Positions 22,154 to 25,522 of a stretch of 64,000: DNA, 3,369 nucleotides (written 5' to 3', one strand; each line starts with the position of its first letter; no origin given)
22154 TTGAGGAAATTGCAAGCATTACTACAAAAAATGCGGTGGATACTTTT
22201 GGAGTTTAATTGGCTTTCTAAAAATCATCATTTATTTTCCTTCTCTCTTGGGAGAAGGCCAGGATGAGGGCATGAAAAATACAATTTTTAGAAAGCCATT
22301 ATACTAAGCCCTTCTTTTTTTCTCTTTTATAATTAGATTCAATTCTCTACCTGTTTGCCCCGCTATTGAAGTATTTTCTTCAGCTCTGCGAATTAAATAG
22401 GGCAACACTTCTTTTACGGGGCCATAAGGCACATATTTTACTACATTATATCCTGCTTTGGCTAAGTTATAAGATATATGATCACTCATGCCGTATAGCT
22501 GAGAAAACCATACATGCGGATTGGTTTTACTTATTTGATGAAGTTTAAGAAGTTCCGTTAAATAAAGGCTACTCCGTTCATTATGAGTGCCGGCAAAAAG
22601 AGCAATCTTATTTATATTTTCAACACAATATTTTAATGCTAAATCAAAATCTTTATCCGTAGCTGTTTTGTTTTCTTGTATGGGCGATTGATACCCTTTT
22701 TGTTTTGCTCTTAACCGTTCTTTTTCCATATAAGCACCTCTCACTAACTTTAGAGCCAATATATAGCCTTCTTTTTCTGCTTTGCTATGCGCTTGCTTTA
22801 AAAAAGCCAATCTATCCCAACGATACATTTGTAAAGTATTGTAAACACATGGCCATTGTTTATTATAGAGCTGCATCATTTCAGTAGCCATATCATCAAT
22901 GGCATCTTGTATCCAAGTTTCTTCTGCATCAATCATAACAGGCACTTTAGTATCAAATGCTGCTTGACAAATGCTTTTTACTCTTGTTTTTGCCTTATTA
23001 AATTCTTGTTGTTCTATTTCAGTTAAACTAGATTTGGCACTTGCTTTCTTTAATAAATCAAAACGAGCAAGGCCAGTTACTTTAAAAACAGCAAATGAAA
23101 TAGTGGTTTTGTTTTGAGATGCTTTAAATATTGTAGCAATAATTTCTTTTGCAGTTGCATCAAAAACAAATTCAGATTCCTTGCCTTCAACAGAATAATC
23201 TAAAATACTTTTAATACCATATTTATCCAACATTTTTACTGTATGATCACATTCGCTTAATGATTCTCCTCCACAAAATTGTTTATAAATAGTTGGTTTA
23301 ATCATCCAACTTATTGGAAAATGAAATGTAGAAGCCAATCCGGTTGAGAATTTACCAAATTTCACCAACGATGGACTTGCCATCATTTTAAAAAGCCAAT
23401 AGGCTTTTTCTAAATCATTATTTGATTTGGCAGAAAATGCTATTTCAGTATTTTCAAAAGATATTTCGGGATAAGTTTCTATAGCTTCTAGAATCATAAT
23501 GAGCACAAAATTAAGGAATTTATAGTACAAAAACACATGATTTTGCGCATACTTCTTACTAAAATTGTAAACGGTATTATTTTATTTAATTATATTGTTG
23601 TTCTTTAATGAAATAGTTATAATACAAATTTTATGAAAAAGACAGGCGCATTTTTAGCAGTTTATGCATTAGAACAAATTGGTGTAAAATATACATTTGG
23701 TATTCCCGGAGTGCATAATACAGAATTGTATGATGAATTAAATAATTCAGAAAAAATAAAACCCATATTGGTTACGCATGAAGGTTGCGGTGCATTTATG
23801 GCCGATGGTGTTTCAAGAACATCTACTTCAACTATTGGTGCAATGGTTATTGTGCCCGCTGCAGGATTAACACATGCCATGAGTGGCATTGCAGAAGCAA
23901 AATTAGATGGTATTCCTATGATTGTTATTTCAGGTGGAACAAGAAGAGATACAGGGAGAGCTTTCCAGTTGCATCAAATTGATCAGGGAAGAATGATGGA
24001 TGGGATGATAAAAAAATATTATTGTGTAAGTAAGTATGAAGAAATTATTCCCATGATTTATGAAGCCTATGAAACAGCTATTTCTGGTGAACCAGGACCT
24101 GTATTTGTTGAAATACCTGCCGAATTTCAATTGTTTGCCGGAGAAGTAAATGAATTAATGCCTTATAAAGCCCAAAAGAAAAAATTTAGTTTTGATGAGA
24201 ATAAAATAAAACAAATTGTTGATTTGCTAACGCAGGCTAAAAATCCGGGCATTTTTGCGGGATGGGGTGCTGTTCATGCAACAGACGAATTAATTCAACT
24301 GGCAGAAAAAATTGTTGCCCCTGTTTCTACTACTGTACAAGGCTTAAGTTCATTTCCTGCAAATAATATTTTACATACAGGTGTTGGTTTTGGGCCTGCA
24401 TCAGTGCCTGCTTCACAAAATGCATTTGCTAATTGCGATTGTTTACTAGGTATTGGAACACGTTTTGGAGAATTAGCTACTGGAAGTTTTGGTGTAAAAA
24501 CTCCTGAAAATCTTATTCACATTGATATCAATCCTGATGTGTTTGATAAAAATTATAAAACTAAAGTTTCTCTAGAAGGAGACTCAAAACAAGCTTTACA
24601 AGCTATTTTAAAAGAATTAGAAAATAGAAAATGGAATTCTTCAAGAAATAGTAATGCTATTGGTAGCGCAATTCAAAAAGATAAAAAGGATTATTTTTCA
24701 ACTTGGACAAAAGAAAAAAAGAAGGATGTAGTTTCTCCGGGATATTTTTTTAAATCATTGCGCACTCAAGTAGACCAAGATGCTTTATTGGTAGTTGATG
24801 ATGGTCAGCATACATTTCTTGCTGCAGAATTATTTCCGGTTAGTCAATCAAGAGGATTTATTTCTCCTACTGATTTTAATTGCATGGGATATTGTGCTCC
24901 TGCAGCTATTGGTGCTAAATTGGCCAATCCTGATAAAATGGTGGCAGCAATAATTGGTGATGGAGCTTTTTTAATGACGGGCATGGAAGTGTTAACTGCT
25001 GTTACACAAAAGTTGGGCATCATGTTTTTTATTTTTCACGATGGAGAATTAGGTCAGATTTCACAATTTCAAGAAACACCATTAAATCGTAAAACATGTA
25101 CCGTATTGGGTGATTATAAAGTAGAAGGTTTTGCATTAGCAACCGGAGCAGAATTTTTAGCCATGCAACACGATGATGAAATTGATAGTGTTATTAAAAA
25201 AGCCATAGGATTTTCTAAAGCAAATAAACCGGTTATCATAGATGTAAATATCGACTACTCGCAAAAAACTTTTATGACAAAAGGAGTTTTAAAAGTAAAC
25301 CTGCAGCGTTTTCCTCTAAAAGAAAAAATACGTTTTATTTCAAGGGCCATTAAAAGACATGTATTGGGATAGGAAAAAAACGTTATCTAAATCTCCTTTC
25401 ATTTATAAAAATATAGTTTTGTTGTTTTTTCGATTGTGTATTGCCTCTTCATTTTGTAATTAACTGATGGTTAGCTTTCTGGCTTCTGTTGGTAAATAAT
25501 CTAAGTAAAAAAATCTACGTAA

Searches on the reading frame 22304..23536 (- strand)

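Call 55: search_protein_families(library=pfam, proteins=[window:22304-23536:-], max_evalue=0.001)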
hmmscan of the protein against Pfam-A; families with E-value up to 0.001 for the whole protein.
window:22304-23536:- (410 aa): 1 family
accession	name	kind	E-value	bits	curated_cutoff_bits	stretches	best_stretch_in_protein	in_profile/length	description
PF01619.24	Pro_dh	-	3e-78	263.6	27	1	97-395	2-276/278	Proline dehydrogenase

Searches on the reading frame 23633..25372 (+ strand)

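Call 55: search_protein_families(library=pfam, proteins=[window:23633-25372:+], max_evalue=0.001)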
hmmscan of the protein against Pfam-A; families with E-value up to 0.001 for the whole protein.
window:23633-25372:+ (579 aa): 3 families
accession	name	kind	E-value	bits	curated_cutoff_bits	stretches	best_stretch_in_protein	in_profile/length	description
PF00205.28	TPP_enzyme_M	-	6.4e-32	110.5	30.4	1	192-325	1-137/137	Thiamine pyrophosphate enzyme, central domain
PF02775.26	TPP_enzyme_C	-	1.5e-31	109.7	21.9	1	391-538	3-151/151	Thiamine pyrophosphate enzyme, C-terminal TPP binding domain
PF02776.23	TPP_enzyme_N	-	1.3e-27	96.4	26.8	1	4-118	2-116/119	Thiamine pyrophosphate enzyme, N-terminal TPP binding domain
